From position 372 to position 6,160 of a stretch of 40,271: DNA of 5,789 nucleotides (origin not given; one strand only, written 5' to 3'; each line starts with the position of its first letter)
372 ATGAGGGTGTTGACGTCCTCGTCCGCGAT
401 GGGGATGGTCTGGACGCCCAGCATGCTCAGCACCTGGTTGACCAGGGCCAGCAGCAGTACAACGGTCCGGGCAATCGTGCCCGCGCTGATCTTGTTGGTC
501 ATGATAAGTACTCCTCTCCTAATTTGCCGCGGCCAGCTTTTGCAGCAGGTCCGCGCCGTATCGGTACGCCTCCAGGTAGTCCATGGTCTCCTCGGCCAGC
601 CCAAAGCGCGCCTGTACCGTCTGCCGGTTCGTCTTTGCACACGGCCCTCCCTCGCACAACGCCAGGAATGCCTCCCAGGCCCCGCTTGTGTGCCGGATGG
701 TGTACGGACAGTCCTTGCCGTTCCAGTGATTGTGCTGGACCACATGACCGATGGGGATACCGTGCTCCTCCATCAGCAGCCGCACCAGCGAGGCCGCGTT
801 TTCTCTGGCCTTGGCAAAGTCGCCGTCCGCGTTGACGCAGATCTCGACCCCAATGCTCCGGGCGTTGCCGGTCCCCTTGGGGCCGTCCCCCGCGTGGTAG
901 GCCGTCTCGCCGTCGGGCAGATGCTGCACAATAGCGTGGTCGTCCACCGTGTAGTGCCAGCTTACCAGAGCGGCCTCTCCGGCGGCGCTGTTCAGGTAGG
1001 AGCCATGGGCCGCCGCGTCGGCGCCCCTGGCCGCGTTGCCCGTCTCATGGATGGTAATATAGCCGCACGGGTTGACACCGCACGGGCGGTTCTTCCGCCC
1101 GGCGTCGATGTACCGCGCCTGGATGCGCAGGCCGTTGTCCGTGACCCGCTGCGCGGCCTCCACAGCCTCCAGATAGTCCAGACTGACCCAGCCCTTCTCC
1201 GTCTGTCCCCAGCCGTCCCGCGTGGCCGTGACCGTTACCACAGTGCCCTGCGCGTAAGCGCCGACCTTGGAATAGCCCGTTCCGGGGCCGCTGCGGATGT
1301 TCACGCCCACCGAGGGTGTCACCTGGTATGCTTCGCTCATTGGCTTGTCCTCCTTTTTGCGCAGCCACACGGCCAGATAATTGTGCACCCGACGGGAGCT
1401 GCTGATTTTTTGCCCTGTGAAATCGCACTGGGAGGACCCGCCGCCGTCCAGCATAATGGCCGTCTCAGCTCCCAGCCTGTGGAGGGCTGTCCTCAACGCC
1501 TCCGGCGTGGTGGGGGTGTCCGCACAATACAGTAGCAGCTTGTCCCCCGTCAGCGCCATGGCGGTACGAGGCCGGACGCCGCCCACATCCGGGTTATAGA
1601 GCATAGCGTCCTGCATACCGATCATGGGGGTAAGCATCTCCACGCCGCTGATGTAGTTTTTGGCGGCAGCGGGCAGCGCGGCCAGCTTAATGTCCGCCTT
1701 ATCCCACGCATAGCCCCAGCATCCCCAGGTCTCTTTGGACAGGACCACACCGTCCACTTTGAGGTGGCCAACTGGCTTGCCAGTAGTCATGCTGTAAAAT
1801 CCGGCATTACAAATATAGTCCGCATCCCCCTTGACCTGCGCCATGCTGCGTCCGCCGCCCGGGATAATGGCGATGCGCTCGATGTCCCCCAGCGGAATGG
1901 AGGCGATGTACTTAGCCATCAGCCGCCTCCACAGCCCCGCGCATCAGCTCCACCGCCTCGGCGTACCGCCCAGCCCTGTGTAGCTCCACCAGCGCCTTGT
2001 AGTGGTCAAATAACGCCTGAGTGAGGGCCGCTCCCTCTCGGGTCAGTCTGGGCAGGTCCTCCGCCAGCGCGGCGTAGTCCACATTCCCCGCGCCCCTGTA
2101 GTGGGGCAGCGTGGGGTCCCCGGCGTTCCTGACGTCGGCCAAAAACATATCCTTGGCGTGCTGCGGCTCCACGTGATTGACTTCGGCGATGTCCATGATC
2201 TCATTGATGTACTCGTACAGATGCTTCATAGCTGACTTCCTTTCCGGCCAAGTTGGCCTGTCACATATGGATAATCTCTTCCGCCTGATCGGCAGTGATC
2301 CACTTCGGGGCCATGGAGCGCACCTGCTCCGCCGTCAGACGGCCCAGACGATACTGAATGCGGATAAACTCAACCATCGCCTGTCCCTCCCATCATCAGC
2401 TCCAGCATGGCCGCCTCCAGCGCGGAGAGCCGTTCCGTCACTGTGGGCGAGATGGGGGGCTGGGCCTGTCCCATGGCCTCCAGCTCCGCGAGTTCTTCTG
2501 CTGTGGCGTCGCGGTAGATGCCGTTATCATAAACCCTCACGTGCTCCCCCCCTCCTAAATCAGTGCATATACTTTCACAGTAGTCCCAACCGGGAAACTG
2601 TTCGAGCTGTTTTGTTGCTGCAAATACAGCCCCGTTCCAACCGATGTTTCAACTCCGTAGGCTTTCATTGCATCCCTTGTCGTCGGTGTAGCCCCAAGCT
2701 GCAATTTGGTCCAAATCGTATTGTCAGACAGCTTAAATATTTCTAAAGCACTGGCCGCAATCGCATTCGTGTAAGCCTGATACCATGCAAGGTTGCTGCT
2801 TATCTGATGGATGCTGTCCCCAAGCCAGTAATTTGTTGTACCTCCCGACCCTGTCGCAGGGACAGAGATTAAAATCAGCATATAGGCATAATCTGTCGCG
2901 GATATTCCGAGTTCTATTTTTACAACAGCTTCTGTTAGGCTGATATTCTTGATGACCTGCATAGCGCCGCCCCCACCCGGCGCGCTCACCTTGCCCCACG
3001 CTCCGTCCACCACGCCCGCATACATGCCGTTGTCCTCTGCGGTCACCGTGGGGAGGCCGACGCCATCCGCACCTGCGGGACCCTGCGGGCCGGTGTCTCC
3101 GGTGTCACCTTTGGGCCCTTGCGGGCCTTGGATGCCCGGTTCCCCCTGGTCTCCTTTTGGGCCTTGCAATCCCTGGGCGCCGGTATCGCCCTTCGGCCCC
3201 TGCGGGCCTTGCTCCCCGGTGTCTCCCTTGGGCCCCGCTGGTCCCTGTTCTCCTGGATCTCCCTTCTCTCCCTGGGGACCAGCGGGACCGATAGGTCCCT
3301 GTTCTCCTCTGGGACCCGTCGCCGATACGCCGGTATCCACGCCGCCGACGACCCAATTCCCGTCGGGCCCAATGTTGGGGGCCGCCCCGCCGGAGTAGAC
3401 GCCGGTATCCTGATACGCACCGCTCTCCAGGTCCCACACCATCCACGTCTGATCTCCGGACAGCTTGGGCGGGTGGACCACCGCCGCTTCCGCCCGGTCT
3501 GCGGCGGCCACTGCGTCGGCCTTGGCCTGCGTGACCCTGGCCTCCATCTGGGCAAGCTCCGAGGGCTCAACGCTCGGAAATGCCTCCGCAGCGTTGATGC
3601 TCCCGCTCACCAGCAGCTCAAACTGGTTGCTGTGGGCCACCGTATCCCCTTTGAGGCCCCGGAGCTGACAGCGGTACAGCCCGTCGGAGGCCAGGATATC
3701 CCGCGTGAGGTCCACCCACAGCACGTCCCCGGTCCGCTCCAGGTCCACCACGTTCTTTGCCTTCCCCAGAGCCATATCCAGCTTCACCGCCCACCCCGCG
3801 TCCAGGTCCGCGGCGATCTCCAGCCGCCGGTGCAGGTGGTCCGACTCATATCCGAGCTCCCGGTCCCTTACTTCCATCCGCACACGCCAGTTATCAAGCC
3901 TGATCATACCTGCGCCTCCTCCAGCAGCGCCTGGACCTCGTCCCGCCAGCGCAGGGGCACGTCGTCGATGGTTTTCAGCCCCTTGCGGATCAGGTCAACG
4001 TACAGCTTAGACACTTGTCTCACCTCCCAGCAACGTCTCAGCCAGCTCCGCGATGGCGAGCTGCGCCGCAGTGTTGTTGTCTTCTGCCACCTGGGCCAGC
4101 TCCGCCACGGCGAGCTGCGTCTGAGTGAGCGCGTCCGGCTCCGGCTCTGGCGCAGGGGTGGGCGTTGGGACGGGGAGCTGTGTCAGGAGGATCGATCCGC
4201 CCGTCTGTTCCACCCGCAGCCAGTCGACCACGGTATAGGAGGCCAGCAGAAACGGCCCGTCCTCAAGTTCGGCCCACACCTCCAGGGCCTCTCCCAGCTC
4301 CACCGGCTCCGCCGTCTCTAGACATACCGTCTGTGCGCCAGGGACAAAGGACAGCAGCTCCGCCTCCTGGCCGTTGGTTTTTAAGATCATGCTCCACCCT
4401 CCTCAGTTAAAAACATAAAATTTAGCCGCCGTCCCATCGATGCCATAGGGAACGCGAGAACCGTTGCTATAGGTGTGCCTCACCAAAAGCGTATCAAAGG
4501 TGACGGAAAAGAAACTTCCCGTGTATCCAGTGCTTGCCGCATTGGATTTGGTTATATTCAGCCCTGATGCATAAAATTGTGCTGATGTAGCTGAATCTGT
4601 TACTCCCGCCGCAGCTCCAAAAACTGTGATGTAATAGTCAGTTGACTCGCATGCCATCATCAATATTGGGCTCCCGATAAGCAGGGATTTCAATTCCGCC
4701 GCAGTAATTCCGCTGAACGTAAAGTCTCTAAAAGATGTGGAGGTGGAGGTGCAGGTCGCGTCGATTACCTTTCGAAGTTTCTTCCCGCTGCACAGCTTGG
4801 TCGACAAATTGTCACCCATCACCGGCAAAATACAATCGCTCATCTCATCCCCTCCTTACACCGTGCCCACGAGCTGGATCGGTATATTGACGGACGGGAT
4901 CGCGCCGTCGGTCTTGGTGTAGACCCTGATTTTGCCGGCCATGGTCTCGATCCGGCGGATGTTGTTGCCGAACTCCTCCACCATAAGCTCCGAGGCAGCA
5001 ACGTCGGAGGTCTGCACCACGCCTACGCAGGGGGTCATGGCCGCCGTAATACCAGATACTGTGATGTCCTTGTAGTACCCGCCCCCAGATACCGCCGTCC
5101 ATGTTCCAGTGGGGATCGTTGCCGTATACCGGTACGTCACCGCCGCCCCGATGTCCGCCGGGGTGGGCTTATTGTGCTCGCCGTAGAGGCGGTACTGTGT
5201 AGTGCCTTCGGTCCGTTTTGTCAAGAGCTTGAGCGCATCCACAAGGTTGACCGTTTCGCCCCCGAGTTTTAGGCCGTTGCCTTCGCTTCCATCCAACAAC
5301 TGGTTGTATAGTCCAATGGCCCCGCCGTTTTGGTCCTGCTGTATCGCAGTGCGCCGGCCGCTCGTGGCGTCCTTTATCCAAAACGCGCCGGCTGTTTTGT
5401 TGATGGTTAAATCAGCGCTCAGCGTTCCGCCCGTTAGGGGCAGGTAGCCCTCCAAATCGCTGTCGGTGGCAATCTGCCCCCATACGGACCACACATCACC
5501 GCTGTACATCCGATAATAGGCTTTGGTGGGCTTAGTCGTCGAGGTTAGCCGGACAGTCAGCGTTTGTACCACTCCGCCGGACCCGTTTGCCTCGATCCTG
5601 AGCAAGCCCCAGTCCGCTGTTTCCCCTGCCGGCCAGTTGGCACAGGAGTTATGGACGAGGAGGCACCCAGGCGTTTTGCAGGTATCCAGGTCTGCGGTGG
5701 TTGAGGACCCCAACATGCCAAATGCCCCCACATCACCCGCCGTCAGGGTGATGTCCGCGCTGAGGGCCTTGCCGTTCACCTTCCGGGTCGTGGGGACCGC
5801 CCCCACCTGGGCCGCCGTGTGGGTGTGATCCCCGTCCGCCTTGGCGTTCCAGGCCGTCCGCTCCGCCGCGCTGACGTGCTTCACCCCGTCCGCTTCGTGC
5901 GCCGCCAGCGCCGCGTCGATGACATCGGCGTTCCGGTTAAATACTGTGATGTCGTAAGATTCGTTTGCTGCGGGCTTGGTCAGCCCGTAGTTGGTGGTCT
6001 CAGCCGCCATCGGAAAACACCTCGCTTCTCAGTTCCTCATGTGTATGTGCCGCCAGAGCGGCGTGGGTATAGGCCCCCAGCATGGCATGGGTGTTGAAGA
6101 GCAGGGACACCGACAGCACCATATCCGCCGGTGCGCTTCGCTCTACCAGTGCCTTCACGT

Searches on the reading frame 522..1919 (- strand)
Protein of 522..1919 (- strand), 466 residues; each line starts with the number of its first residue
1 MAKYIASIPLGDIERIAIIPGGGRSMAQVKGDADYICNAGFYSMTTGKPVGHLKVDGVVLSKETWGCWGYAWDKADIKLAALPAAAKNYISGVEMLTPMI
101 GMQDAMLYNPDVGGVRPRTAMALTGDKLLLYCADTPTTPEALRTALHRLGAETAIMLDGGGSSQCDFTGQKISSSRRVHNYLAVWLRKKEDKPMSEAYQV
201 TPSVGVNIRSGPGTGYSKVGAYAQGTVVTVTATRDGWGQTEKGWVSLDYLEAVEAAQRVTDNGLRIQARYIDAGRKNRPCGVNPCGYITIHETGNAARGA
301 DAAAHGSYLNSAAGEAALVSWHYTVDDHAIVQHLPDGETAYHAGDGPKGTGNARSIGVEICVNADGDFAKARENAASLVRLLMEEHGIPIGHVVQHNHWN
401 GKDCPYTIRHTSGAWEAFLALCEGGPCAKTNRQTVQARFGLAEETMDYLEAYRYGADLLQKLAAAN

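Call 32: search_protein_families(library=phrogs, proteins=[window:522-1919:-], max_evalue=0.00001)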
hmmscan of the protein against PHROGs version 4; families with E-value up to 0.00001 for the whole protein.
window:522-1919:- (466 aa): 11 families
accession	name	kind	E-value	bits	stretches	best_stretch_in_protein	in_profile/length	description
phrog_18955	-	unknown function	2.1e-179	598.2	1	3-437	2-448/483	-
phrog_3088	-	lysis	2.6e-44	152.9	1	272-433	10-167/248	amidase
phrog_1794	-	lysis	3.3e-42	146.1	2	282-420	53-193/336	amidase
phrog_670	-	lysis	3.9e-36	126.1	1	276-424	103-252/596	endolysin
phrog_1493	-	lysis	3.5e-35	122.9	1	277-428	24-173/394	endolysin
phrog_9611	-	lysis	4e-34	119.3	1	277-459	15-205/246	endolysin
phrog_833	-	lysis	4e-26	93.4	1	285-407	30-150/294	endolysin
phrog_5182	-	lysis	6.2e-24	86.2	1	280-406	30-164/321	endolysin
phrog_2338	-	lysis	1e-23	85.3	1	276-406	18-146/346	endolysin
phrog_15001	-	lysis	1.5e-15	58.2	1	283-403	42-164/367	endolysin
phrog_19265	-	unknown function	4.1e-11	44.1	1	286-409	25-145/293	-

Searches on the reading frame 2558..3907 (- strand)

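Call 32: search_protein_families(library=phrogs, proteins=[window:2558-3907:-], max_evalue=0.00001)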
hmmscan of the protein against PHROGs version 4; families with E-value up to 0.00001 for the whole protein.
window:2558-3907:- (450 aa): 21 families
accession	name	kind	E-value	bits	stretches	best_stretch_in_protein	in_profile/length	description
phrog_6320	-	tail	8.6e-31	108.5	1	192-284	98-202/745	tail fiber protein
phrog_5073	-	tail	1.8e-28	100.9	1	195-326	258-372/519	tail fiber protein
phrog_8745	-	tail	4.1e-20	71.8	1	180-284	1378-1481/1803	tail fiber protein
phrog_819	-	tail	8.9e-20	71.5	1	180-293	487-612/1024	tail protein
phrog_10972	-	tail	2.7e-16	61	2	196-236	161-201/343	tail fiber protein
phrog_366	-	tail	4.2e-16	60.4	2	125-251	284-386/474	tail fiber protein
phrog_38806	-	unknown function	7.8e-15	56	2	213-289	67-144/285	-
phrog_1806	-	tail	5.2e-13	49.9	1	173-243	162-230/276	collagen like minor tail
phrog_34916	-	tail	6.3e-11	43.4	1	197-246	35-84/124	tail fiber protein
phrog_32123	-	unknown function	3.9e-10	39.6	1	197-290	220-316/532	-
phrog_1658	-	unknown function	4.1e-10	40.8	1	192-265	40-116/239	-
phrog_17587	-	tail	2.5e-09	37.1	1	189-258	345-414/641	tail fiber protein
phrog_34255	-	unknown function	7.7e-09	34.9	1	162-304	313-450/1044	-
phrog_22681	-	DNA, RNA and nucleotide metabolism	8.2e-09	36.5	0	216-258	111-153/157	DNA polymerase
phrog_3420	-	unknown function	9.8e-09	34.3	1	184-311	31-155/929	-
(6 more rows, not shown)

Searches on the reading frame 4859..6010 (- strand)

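Call 32: search_protein_families(library=phrogs, proteins=[window:4859-6010:-], max_evalue=0.00001)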
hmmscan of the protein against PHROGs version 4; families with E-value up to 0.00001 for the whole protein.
window:4859-6010:- (384 aa): 7 families
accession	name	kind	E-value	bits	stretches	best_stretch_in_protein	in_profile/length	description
phrog_17472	-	tail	1.1e-10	41.4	1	69-107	242-280/872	tail protein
phrog_23426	-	tail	9.9e-08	32.1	0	64-97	134-167/502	tail protein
phrog_23008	-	tail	4.4e-07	29.5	1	43-98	444-500/812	tail fiber protein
phrog_37900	-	unknown function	6.1e-07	29.2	1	1-55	1-54/633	-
phrog_21552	-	unknown function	1.2e-06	29.1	0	43-100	12-71/391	-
phrog_5711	-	head and packaging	2.4e-06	28.7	1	10-105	40-129/157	head fiber protein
phrog_26580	-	unknown function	7.3e-06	25.3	1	105-207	489-586/924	-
